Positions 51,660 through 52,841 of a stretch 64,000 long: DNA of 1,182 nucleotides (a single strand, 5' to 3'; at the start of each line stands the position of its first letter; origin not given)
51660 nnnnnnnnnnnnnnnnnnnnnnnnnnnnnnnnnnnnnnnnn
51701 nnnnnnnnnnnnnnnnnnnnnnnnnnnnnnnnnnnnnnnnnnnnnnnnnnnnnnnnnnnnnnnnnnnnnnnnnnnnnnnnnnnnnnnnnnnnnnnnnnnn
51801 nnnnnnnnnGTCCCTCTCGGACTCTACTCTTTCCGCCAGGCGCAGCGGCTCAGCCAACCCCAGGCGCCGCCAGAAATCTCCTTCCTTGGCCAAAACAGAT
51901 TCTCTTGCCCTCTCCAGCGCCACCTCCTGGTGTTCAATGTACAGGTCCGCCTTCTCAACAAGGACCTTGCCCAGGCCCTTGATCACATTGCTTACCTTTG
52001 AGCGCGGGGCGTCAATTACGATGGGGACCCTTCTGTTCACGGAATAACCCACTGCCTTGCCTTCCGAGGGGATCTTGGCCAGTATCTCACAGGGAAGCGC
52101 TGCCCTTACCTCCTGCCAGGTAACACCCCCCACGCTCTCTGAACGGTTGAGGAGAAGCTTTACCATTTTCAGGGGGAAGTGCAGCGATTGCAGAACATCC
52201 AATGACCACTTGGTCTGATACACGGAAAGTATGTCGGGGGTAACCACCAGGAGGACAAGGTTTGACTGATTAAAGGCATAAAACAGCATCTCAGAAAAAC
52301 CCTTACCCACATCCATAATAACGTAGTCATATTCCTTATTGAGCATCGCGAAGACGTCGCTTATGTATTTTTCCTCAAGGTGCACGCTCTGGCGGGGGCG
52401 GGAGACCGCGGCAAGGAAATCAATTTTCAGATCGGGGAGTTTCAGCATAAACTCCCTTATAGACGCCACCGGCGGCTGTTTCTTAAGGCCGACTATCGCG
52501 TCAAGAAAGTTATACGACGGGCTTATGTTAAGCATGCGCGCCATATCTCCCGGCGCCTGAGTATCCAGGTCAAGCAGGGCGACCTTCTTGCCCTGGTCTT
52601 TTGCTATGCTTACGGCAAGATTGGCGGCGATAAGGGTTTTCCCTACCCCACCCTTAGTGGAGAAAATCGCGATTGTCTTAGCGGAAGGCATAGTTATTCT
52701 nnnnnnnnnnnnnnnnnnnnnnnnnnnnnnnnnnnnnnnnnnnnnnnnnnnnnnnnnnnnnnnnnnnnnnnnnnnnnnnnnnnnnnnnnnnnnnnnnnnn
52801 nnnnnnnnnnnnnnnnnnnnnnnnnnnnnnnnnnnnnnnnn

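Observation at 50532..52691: TadZ/CpaE-like ParA ATPase fused to the TadA/CpaF secretion ATPase in one 719-aa protein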

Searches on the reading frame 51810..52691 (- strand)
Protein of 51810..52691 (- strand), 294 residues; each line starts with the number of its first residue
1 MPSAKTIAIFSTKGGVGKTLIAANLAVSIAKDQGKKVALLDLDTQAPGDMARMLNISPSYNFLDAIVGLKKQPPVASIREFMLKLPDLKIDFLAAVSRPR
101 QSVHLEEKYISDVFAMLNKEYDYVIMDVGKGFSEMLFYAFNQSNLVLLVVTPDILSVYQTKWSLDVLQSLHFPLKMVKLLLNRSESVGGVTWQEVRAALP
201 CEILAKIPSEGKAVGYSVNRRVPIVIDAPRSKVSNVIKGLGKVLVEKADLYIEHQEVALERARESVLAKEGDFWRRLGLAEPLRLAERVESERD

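Call 32: search_solved_structures(query=window:51810-52691:-, max_evalue=0.001, show_alignments=2)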
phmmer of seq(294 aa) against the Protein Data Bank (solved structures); distinct sequences matched with E-value up to 0.001: 23.
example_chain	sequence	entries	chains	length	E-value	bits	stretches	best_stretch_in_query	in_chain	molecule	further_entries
4v03_A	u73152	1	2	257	2e-15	60.2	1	4-230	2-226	SITE-DETERMINING PROTEIN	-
3ea0_A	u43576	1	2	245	1.5e-14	57.3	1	6-237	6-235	ATPase, ParA family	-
4v02_A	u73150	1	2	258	2.1e-14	56.8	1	4-230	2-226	SITE-DETERMINING PROTEIN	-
1hyq_A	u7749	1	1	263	1.7e-09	40.8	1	5-275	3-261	CELL DIVISION INHIBITOR (MIND-1)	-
4rz2_A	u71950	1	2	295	3.7e-09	39.7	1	2-168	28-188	Site-determining protein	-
6riq_C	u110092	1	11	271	4.7e-09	39.3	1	4-229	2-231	Site-determining protein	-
5j1j_A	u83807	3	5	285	1.6e-08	37.5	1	4-171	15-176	Site-determining protein | Transcriptional antiactivator FleN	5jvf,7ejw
4rz3_A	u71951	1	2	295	3.2e-08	36.6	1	2-168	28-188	Site-determining protein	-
8pb9_A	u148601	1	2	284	1.4e-07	34.5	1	4-171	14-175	Antiactivator FleN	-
1g3q_A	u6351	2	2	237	1.6e-07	34.3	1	5-237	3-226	CELL DIVISION INHIBITOR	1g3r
8p53_A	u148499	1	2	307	1.8e-07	34.2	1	4-171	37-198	Antiactivator FleN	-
1ion_A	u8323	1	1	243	3.5e-07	33.2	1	5-235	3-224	PROBABLE CELL DIVISION INHIBITOR MIND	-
6iub_A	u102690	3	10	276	1.2e-06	31.4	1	5-170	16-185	SpoOJ regulator (Soj)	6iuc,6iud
3vx3_A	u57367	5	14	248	1.6e-06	31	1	6-186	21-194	ATPase involved in chromosome partitioning, ParA/MinD family, Mrp homolog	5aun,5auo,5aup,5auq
8ray_B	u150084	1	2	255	4.5e-06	29.6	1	5-210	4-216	ParA family protein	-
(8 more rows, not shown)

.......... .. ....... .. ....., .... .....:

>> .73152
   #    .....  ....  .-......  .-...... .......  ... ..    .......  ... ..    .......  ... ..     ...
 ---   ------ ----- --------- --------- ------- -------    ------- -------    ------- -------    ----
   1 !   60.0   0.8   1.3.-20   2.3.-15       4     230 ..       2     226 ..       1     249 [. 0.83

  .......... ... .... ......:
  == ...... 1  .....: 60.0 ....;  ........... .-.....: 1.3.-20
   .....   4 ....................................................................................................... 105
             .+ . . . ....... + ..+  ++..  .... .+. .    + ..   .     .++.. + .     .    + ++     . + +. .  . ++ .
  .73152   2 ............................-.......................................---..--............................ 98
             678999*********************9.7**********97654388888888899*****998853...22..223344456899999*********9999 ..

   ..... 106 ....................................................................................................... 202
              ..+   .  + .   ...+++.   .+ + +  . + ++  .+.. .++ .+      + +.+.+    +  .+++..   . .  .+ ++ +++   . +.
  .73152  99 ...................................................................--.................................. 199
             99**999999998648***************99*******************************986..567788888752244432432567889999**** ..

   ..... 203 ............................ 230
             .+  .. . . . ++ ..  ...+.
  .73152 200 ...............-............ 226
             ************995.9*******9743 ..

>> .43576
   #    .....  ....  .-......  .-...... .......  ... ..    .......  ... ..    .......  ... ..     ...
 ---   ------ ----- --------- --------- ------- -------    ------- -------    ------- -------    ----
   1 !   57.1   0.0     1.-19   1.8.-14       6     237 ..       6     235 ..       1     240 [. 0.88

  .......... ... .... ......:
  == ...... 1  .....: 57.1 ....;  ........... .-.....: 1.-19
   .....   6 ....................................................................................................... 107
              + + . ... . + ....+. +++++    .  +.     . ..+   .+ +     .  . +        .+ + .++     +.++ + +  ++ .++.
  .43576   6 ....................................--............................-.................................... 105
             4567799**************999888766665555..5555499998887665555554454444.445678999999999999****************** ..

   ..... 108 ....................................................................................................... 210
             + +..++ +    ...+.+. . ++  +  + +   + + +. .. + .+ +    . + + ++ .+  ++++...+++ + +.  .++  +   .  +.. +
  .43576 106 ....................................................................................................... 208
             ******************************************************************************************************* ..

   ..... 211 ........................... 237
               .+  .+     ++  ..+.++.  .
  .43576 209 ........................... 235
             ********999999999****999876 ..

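Call 56: predict_structure(alignment_id=A3)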
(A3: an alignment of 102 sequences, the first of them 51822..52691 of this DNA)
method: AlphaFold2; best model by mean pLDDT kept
length: 290 residues; sequences in the alignment: 102
mean_pLDDT: 90.7   pTM: 0.88
mean pLDDT of the five models: 90.7, 90.7, 90.6, 90.4, 90.3
residues with pLDDT >= 90: 227; 70-90: 35; 50-70: 26; < 50: 2
segments of 3 or more residues with pLDDT < 50: none
pLDDT, mean of each block of 10 residues (from residue 1): 93 94 99 98 95 97 94 87 98 96 91 96 97 90 97 89 92 96 84 94 96 96 98 98 98 88 67 60 53
secondary structure, 60 per line:
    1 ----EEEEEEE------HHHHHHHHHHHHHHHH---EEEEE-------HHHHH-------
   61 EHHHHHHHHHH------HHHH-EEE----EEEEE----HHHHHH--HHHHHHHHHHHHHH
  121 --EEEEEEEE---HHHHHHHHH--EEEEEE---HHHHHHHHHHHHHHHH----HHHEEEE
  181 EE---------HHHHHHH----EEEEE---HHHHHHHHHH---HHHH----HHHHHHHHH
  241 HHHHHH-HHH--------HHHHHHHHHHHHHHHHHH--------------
elements in order: E5-11 H18-33 E37-41 H49-53 H62-71 H78-81 E83-85 E90-94 H99-104 H107-120 E123-130 H134-142 E145-150 H154-169 E177-182 H192-198 E203-207 H211-220 H224-227 H232-246 H259-276

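Call 60: fold_search(model_id=the predicted structure, library=pdb)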
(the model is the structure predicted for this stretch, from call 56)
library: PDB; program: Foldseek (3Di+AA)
matches with E <= 10: 1808; with E <= 0.001: 472
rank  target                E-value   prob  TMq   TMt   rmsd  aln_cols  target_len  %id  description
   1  3ea0_A                1.7e-16  1.00  0.76  0.91   2.3       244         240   21  Crystal Structure of ParA Family ATPase from Chlorobium tepidum TLS (released 2008-09-23)
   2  3ea0_B                6.6e-16  1.00  0.75  0.89   2.3       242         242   21  Crystal Structure of ParA Family ATPase from Chlorobium tepidum TLS (released 2008-09-23)
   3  1hyq                  6.6e-16  1.00  0.69  0.86   2.7       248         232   23  MIND BACTERIAL CELL DIVISION REGULATOR FROM A. FULGIDUS (released 2001-03-14)
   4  5j1j_B                7.8e-16  1.00  0.72  0.83   2.8       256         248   23  Structure of FleN-AMPPNP complex (released 2017-03-29)
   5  4v02_B                1.6e-15  1.00  0.68  0.81   6.5       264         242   25  MinC:MinD cell division protein complex, Aquifex aeolicus (released 2015-01-14)
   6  4v02_A                1.7e-15  1.00  0.71  0.83   5.5       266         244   24  MinC:MinD cell division protein complex, Aquifex aeolicus (released 2015-01-14)
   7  4rz2_B                3.7e-15  1.00  0.70  0.79   4.4       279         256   21  Crystal structure of the MinD-like ATPase FlhG (released 2015-03-04)
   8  4rz2_A                4.6e-15  1.00  0.70  0.78   4.4       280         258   22  Crystal structure of the MinD-like ATPase FlhG (released 2015-03-04)
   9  1ion                  9.4e-15  1.00  0.71  0.84   2.7       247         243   21  THE SEPTUM SITE-DETERMINING PROTEIN MIND COMPLEXED WITH MG-ADP FROM PYROCOCCUS HORIKOSHII OT3 (released 2001-09-26)
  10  5j1j_A                1.1e-14  1.00  0.72  0.77   2.9       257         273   22  Structure of FleN-AMPPNP complex (released 2017-03-29)
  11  8p53_A                1.2e-14  1.00  0.75  0.80   5.5       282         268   22  Cryo-EM structure of the c-di-GMP-free FleQ-FleN master regulator complex of P. aeruginosa (released 2023-12-13)
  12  4rz3_A                1.5e-14  1.00  0.69  0.81   3.1       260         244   21  Crystal structure of the MinD-like ATPase FlhG (released 2015-03-04)
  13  4v03_A                1.6e-14  1.00  0.69  0.84   5.1       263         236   23  MinD cell division protein, Aquifex aeolicus (released 2015-01-14)
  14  8pb9_A                2.3e-14  1.00  0.73  0.80   4.4       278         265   23  Cryo-EM structure of the c-di-GMP-bound FleQ-FleN master regulator complex from Pseudomonas aeruginosa (released 2023-12-13)
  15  1g3q                  3.7e-14  1.00  0.70  0.84   2.7       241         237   22  CRYSTAL STRUCTURE ANALYSIS OF PYROCOCCUS FURIOSUS CELL DIVISION ATPASE MIND (released 2001-04-21)
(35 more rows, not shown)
